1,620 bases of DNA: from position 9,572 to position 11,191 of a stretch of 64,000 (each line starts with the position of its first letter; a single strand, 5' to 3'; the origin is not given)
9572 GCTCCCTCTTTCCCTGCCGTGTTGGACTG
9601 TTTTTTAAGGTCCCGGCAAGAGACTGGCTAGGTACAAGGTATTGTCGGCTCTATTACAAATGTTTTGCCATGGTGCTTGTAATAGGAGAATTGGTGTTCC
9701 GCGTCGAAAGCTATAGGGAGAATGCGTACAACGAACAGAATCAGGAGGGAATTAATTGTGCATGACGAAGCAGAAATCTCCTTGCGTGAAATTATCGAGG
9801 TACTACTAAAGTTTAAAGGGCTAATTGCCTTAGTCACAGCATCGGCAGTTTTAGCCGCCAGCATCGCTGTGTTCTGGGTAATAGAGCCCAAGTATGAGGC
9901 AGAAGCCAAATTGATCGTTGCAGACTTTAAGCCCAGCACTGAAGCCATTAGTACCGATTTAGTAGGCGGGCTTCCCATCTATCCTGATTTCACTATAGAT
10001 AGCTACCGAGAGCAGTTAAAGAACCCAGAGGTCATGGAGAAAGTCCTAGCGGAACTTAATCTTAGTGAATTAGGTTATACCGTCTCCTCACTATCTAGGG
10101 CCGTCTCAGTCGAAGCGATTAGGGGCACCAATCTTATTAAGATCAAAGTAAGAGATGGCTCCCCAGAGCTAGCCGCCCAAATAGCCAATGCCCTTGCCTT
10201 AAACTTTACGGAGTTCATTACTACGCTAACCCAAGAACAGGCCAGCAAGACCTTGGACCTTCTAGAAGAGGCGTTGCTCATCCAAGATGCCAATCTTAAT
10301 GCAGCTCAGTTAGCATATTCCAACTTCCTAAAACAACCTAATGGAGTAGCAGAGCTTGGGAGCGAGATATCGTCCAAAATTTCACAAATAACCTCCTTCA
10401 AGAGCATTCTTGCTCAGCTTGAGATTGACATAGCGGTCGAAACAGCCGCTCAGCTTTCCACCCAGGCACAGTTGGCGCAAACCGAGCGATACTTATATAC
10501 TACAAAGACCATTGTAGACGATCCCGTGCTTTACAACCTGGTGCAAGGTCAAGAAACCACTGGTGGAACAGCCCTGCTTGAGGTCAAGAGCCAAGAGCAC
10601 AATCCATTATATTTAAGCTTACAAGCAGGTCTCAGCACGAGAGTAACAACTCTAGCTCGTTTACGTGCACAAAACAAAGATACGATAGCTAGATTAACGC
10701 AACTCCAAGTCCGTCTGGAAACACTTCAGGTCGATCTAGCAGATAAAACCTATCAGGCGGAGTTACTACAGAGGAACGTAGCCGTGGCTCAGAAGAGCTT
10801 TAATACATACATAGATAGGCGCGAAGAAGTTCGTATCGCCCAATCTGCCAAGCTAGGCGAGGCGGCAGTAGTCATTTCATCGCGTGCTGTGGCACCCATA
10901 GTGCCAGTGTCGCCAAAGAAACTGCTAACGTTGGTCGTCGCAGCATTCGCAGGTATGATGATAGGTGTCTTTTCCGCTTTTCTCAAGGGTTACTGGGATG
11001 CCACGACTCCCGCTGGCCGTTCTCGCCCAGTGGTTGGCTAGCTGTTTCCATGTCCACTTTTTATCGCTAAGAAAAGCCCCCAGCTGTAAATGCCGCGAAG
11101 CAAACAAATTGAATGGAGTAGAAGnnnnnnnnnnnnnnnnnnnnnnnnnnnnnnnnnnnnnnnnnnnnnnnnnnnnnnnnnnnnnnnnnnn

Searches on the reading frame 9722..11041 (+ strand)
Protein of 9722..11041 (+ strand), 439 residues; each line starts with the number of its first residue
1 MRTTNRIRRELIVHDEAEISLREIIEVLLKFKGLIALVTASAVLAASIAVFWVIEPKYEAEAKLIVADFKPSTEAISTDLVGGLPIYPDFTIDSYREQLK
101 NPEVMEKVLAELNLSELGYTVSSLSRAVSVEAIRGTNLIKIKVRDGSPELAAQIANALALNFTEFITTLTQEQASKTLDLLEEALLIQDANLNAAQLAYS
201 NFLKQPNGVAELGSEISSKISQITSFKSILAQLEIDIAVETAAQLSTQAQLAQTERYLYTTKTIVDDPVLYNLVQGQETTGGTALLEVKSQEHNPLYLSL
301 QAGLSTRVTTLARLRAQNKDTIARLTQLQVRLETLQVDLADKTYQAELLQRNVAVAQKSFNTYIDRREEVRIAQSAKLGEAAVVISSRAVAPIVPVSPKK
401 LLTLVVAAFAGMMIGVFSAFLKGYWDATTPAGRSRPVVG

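Call 7: search_protein_families(library=pfam, proteins=[window:9722-11041:+], max_evalue=0.001)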
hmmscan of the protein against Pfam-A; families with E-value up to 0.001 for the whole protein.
window:9722-11041:+ (439 aa): 2 families
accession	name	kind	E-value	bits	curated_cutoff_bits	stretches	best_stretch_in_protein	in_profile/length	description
PF13807.11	GNVR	-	6.4e-10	39.3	27.7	1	342-422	1-80/82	G-rich domain on putative tyrosine kinase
PF02706.20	Wzz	-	1.3e-09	38.7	25.5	1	18-112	2-91/91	Chain length determinant protein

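Call 99: search_protein_families(library=ncbifam, proteins=[window:9722-11041:+], max_evalue=1e-10)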
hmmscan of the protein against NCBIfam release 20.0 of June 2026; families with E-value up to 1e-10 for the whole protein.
window:9722-11041:+ (439 aa): 4 families
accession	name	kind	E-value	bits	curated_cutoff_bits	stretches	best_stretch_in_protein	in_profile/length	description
TIGR01006.1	polys_exp_MPA1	subfamily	1.2e-21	77.2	296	1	15-178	4-160/226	CspC family polysaccharide chain length determinant protein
TIGR03007.1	pepcterm_ChnLen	equivalog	4.3e-20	71.4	278.85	1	26-269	8-252/498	XrtA system polysaccharide chain length determinant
TIGR03017.1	EpsF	equivalog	1.7e-16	60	422.75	1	123-427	118-423/444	chain length determinant protein EpsF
TIGR01005.1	eps_transp_fam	subfamily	6.4e-13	47.8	411.7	1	337-423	369-453/754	exopolysaccharide transport protein family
